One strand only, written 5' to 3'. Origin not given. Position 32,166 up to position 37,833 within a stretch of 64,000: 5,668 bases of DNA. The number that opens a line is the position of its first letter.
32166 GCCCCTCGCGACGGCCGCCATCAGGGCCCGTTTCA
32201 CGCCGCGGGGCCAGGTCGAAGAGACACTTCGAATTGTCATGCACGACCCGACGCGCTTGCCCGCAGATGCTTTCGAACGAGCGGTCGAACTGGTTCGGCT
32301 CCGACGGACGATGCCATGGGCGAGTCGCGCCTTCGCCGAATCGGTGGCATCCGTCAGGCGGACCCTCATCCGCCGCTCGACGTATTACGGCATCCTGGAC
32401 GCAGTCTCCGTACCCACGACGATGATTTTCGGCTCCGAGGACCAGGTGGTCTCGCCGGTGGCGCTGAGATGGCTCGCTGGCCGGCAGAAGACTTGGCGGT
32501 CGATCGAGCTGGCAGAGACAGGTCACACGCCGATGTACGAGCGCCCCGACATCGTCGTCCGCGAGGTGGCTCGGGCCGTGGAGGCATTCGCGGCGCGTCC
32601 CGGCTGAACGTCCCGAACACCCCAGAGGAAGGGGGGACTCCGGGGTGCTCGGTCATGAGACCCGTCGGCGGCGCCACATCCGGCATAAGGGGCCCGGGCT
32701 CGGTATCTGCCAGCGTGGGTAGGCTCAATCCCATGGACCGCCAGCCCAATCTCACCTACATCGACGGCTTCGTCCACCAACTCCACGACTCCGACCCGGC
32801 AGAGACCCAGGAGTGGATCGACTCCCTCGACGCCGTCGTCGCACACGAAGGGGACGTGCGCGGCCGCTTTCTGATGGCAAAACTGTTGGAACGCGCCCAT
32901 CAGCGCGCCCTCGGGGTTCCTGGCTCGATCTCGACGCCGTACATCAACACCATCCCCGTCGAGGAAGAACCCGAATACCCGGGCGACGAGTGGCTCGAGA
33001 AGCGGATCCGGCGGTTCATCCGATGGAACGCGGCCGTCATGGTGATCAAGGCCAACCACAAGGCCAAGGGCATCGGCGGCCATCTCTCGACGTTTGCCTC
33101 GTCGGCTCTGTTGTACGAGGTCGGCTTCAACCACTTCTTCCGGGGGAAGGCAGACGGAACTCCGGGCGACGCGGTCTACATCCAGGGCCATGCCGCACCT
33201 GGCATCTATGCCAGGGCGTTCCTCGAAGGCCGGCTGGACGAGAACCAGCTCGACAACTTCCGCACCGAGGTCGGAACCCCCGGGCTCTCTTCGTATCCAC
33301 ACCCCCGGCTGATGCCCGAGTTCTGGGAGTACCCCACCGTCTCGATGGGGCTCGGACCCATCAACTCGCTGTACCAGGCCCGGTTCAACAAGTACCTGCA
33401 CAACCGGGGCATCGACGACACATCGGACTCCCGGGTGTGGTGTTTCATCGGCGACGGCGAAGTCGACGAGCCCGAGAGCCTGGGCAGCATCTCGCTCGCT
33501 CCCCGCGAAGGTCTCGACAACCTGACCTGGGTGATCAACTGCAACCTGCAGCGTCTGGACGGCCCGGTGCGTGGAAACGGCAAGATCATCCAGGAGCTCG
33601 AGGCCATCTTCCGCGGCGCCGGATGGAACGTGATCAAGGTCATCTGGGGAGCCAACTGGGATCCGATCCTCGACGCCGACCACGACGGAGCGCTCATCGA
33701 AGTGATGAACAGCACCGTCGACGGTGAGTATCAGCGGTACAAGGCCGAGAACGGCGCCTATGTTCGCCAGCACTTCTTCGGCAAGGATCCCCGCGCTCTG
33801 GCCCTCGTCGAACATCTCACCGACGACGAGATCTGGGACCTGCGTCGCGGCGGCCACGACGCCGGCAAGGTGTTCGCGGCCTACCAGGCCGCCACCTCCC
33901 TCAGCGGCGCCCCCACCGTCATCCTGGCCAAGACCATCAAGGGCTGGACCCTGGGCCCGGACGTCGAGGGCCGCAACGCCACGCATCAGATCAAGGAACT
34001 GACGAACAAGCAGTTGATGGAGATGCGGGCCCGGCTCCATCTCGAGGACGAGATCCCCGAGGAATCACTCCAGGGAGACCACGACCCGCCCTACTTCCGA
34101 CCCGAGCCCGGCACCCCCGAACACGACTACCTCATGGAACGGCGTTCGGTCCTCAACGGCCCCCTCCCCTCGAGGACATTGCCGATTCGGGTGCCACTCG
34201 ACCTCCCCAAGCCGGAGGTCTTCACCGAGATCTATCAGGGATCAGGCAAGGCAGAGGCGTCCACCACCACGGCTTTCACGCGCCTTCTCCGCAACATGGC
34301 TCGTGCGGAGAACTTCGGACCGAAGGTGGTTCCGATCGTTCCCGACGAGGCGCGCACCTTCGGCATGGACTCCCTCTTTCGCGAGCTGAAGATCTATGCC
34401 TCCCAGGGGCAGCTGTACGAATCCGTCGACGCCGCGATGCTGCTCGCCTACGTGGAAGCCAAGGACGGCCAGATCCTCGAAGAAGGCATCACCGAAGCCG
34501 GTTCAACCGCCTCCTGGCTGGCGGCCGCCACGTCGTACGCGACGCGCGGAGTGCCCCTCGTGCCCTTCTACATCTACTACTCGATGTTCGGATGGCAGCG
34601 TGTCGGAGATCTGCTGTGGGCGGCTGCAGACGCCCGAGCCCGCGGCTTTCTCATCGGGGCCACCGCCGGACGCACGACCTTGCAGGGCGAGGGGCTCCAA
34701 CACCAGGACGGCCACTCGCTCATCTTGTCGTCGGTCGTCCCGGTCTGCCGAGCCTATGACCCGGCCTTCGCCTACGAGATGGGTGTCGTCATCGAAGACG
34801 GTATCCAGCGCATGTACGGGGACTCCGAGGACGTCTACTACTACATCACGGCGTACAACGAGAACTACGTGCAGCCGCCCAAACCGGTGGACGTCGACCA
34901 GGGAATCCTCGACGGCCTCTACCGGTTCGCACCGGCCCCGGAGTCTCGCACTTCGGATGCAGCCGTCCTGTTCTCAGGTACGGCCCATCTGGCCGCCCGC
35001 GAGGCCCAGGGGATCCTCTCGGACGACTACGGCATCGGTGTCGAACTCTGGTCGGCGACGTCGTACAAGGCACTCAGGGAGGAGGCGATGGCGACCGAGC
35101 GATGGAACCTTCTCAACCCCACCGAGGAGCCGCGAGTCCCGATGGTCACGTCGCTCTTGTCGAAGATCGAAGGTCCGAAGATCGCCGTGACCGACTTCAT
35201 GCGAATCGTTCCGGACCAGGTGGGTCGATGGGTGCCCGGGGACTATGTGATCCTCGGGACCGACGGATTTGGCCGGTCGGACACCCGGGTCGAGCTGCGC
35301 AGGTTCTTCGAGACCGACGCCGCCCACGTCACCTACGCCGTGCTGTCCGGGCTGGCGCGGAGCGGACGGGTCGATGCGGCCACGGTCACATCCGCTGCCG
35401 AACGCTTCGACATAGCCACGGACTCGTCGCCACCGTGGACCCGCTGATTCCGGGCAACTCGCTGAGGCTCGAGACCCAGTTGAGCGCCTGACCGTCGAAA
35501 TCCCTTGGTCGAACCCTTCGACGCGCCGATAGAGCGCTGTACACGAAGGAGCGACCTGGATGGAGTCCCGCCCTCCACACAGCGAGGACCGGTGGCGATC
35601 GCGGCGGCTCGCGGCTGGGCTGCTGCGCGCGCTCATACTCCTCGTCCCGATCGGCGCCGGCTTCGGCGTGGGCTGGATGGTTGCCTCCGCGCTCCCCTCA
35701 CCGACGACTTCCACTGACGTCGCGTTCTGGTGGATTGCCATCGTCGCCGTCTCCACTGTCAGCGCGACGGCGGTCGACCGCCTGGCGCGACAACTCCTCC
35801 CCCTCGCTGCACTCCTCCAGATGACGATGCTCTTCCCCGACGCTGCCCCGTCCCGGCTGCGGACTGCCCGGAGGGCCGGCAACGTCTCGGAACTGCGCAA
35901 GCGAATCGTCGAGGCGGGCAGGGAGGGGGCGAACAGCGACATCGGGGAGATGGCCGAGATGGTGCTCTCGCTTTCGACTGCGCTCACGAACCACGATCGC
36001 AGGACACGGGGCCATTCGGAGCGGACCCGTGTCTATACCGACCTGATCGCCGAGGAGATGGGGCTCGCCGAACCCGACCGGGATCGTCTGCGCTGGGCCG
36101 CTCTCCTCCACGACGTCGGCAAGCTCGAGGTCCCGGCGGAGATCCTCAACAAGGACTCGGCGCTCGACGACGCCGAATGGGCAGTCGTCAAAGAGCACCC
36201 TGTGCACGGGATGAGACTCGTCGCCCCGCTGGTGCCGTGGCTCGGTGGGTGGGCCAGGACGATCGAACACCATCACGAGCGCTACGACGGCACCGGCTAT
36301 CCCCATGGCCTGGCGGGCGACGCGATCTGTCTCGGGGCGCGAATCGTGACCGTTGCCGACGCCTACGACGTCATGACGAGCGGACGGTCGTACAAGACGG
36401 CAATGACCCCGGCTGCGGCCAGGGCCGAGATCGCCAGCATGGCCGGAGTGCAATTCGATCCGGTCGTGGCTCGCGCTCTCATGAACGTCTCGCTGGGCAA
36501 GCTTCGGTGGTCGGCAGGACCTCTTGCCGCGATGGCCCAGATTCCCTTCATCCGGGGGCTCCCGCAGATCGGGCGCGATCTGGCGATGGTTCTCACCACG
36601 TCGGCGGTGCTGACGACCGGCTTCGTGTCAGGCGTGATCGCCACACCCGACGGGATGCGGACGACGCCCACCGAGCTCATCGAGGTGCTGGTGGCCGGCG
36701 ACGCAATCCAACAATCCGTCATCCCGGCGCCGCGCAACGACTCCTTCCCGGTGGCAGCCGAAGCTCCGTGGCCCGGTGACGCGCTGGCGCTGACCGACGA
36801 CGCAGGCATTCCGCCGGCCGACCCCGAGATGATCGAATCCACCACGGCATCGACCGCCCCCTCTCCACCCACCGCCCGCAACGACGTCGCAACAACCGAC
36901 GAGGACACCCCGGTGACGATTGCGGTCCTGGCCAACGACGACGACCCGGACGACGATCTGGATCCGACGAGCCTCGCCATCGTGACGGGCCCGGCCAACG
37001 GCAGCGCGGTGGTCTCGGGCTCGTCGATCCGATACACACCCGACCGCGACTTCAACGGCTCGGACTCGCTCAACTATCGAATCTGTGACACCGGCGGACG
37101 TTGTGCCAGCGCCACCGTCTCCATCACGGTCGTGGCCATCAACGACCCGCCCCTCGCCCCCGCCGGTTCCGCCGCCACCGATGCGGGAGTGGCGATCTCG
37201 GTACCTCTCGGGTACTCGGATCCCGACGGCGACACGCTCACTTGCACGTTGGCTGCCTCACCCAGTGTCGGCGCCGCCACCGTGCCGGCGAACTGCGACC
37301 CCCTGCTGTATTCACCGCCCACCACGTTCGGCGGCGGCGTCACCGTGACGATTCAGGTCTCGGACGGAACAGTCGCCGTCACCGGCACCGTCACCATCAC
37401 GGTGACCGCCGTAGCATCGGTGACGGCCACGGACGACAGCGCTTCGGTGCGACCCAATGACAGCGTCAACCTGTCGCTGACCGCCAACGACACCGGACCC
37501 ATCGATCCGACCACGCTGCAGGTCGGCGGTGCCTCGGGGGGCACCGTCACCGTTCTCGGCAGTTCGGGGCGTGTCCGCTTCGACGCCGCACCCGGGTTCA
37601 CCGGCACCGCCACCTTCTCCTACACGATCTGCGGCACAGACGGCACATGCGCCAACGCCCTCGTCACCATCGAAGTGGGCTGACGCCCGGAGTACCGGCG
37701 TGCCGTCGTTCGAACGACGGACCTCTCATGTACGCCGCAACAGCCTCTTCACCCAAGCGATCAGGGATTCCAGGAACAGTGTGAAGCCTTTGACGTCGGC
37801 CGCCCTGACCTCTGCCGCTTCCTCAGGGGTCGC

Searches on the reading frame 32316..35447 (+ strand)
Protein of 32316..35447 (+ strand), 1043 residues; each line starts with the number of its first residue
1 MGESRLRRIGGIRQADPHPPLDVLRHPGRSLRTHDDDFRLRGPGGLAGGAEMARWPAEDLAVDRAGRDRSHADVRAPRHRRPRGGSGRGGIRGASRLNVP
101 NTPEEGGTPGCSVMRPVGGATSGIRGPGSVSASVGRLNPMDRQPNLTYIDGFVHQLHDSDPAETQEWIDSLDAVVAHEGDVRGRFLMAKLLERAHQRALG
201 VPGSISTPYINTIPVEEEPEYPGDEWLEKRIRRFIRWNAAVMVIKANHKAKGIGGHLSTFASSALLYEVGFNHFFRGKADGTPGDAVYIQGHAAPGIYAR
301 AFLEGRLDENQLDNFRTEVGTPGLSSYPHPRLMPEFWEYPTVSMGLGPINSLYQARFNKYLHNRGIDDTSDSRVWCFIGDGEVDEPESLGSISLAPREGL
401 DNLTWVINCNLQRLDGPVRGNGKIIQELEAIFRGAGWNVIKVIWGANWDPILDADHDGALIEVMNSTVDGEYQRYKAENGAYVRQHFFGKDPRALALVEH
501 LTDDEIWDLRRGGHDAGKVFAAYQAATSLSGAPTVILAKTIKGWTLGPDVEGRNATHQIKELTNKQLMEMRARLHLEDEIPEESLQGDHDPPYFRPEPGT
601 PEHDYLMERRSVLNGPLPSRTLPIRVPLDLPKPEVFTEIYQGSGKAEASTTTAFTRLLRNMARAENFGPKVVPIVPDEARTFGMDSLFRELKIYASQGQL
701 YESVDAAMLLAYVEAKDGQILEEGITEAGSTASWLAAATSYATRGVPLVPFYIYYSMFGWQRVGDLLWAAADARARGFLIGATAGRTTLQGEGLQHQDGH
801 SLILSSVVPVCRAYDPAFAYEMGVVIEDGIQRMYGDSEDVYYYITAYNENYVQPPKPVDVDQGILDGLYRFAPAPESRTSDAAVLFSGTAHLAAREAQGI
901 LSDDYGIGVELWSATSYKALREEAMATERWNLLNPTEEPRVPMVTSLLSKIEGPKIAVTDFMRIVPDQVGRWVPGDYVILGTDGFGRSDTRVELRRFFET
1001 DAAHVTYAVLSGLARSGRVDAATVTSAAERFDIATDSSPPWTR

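Call 28: search_protein_families(library=pfam, proteins=[window:32316-35447:+], max_evalue=0.0001)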
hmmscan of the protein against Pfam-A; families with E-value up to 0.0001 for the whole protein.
window:32316-35447:+ (1043 aa): 3 families
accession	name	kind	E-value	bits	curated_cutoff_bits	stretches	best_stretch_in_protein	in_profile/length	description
PF17831.6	PDH_E1_M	-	1.1e-89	300.2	23.2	1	636-854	11-229/229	Pyruvate dehydrogenase E1 component middle domain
PF00456.26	Transketolase_N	-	4.1e-12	46.2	22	1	289-452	61-223/334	Transketolase, thiamine diphosphate binding domain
PF22613.1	Transketolase_C_1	-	2.1e-11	44.5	27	1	867-1000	1-112/113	Transketolase-like TK C-terminal domain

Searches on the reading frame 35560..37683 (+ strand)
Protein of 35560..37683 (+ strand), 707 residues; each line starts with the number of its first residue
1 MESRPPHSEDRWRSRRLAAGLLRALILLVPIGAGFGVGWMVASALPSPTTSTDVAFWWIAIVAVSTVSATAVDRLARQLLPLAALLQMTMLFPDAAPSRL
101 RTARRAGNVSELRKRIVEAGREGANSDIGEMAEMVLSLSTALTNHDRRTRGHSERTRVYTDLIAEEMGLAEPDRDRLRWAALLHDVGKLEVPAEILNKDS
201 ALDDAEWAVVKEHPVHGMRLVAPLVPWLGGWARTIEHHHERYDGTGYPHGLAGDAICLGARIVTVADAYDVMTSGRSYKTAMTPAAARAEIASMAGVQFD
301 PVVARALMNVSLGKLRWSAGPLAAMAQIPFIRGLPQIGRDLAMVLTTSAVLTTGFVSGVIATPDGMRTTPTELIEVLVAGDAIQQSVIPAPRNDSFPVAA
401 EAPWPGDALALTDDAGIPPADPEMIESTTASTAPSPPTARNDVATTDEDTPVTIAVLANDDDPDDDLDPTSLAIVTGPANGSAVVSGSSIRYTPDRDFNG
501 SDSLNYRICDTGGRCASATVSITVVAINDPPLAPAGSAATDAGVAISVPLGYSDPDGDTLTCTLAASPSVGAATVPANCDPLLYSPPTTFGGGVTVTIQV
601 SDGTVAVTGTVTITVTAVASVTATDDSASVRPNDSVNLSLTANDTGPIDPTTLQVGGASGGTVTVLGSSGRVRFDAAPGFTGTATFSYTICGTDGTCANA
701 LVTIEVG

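Call 28: search_protein_families(library=pfam, proteins=[window:35560-37683:+], max_evalue=0.0001)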
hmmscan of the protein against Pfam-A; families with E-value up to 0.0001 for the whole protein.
window:35560-37683:+ (707 aa): 5 families
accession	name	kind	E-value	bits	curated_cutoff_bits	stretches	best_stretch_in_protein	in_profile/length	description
PF17963.7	Big_9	-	5.7e-44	149.4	23.6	3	435-523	2-89/89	Bacterial Ig domain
PF13487.12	HD_5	-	4.3e-37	127.9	27.2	1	139-303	4-170/170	HD domain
PF17892.7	Cadherin_5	-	4.9e-23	81.2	26.5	2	436-524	4-97/98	Cadherin-like domain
PF17803.7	Cadherin_4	-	2.7e-22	79.5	25.1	2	433-487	10-65/71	Bacterial cadherin-like domain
PF01966.28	HD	-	2.9e-18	66.7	22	1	151-272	3-116/116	HD domain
